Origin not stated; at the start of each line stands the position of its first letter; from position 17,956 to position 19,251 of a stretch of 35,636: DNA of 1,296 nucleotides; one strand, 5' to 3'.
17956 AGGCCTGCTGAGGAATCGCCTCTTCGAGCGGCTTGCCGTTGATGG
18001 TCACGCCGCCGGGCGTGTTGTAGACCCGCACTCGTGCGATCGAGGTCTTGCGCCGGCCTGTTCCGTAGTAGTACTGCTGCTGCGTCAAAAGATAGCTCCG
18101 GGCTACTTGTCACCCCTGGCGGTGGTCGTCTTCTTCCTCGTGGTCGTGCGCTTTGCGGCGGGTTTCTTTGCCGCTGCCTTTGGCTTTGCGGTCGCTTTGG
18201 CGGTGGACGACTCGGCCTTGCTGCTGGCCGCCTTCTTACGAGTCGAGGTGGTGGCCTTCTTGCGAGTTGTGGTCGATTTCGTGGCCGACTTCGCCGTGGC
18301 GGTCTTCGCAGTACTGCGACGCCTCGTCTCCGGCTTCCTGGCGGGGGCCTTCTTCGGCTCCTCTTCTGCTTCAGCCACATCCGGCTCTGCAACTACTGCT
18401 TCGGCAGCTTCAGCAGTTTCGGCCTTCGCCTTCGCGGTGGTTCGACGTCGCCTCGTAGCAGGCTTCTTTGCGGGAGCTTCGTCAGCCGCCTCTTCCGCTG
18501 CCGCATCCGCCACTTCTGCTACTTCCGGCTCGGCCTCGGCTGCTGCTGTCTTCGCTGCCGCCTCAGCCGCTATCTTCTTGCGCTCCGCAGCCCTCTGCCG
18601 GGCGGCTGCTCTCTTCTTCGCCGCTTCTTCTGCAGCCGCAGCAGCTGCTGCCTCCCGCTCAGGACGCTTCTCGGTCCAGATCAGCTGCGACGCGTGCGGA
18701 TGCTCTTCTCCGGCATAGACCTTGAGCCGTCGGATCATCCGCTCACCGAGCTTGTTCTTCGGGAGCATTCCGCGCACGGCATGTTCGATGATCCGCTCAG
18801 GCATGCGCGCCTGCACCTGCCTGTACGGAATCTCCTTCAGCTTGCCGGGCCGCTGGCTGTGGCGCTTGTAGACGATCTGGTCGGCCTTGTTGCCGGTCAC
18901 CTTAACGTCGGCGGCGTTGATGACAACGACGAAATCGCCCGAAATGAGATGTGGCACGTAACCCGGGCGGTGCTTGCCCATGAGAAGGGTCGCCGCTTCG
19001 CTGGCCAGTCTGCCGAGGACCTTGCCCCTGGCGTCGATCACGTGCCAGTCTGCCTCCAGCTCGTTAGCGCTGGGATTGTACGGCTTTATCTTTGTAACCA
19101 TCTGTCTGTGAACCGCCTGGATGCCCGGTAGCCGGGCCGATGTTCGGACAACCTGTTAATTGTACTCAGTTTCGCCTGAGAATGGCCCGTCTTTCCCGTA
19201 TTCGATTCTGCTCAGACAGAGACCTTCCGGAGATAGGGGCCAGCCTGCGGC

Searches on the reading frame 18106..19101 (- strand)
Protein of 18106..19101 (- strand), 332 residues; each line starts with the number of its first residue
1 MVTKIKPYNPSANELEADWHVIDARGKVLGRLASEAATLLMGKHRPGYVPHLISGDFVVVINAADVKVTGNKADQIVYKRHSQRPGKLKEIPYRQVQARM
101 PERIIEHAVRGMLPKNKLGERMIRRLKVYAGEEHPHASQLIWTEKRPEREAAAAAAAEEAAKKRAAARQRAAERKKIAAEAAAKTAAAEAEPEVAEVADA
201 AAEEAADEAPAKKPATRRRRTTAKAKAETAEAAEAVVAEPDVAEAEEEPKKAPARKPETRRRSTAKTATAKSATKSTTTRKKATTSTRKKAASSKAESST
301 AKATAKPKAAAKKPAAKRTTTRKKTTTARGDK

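Call 36: find_homologous_proteins(query=window:18106-19101:-, max_evalue=1e-20)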
Query window:18106-19101:- (332 aa): 842 proteins with E <= 1e-20 among 8000 candidates; the best 120 are listed.
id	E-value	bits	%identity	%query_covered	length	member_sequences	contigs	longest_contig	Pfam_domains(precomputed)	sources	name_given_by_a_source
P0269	1.7e-109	384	90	43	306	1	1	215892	PF00572.25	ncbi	-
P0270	3.9e-107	377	67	93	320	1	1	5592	PF00572.25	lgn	-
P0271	3.0e-103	364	84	53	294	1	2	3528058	PF00572.25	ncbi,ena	-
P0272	5.5e-102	360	79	53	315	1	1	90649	PF00572.25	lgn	-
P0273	2.4e-99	351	80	43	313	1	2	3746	PF00572.25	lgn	-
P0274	4.4e-98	347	69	79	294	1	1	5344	PF00572.25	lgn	-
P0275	2.0e-97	345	85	43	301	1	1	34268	PF00572.25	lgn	-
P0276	2.6e-97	344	67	85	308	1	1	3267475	PF00572.25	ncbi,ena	-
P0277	2.5e-96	341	58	97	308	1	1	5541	PF00572.25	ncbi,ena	-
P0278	2.0e-93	332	81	57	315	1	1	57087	PF00572.25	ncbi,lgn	-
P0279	7.5e-93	330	84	45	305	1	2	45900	PF00572.25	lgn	-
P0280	1.3e-91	326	78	52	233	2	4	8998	PF00572.25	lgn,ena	-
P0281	4.4e-90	321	63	80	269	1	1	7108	PF00572.25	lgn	-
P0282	4.6e-90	321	85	45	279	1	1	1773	PF00572.25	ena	-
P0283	6.4e-90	320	58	86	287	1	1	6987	PF00572.25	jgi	jgi:large subunit ribosomal protein L13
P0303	1.3e-72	263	66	45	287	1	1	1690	PF00572.25,PF07382.17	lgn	-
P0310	2.1e-69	253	65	45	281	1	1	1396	PF00572.25,PF07382.17,PF02095.22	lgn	-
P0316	1.5e-68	250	67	45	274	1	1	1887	PF00572.25,PF07382.17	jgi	-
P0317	2.5e-68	249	65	45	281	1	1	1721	PF00572.25,PF07382.17,PF02095.22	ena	-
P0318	3.1e-68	249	66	45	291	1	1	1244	PF00572.25,PF07382.17,PF02095.22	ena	-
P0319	3.2e-68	249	66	45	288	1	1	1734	PF00572.25,PF07382.17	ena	-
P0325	6.3e-68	248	64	45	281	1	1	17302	PF00572.25,PF07382.17,PF02095.22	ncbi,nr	ncbi:MAG: 50S ribosomal protein L13 [Chloroflexi bacterium]|nr:50S ribosomal protein L13 [Chloroflex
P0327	6.8e-68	248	68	45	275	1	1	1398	PF00572.25,PF07382.17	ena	-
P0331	1.1e-67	247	66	45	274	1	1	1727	PF00572.25,PF07382.17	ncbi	-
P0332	1.1e-67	247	66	45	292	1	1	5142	PF00572.25,PF07382.17,PF02095.22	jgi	jgi:large subunit ribosomal protein L13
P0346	2.2e-67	246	70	42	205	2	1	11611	PF00572.25,PF07382.17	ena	-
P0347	2.2e-67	246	68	45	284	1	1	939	PF00572.25,PF07382.17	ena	-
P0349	2.5e-67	246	66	45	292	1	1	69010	PF00572.25,PF07382.17,PF02095.22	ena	-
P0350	2.6e-67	246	66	45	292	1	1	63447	PF00572.25,PF07382.17,PF02095.22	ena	-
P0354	2.8e-67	246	66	45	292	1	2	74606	PF00572.25,PF07382.17,PF02095.22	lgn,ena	-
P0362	5.0e-67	245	66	45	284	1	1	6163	PF00572.25,PF07382.17,PF02095.22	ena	-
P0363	5.1e-67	245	70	42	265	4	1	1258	PF00572.25,PF07382.17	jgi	-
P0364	5.3e-67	245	66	45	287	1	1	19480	PF00572.25,PF07382.17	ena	-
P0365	6.1e-67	245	68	42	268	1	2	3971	PF00572.25,PF07382.17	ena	-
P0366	6.2e-67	245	65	45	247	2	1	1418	PF00572.25,PF07382.17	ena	-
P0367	6.2e-67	245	65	45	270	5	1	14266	PF00572.25,PF07382.17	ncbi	-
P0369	6.3e-67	245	65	45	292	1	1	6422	PF00572.25,PF07382.17,PF02095.22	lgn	-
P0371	6.8e-67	245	65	45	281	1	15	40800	PF00572.25,PF07382.17,PF02095.22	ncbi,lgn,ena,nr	ncbi:MAG: 50S ribosomal protein L13 [Chloroflexi bacterium]|nr:50S ribosomal protein L13 [Chloroflex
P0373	7.7e-67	244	63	45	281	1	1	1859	PF00572.25,PF07382.17,PF02095.22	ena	-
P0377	1.0e-66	244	65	45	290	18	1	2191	PF00572.25,PF07382.17,PF02095.22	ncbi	-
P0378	1.3e-66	244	-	-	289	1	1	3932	PF00572.25,PF07382.17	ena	-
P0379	1.4e-66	244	65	45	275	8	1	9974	PF00572.25,PF07382.17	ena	-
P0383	2.3e-66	243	68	42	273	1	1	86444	PF00572.25,PF07382.17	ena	-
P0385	2.6e-66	243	67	44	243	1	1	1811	PF00572.25,PF07382.17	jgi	jgi:large subunit ribosomal protein L13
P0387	2.6e-66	243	64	45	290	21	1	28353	PF00572.25,PF07382.17,PF02095.22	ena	-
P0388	2.7e-66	243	50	77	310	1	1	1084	PF00572.25,PF07382.17,PF02095.22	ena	-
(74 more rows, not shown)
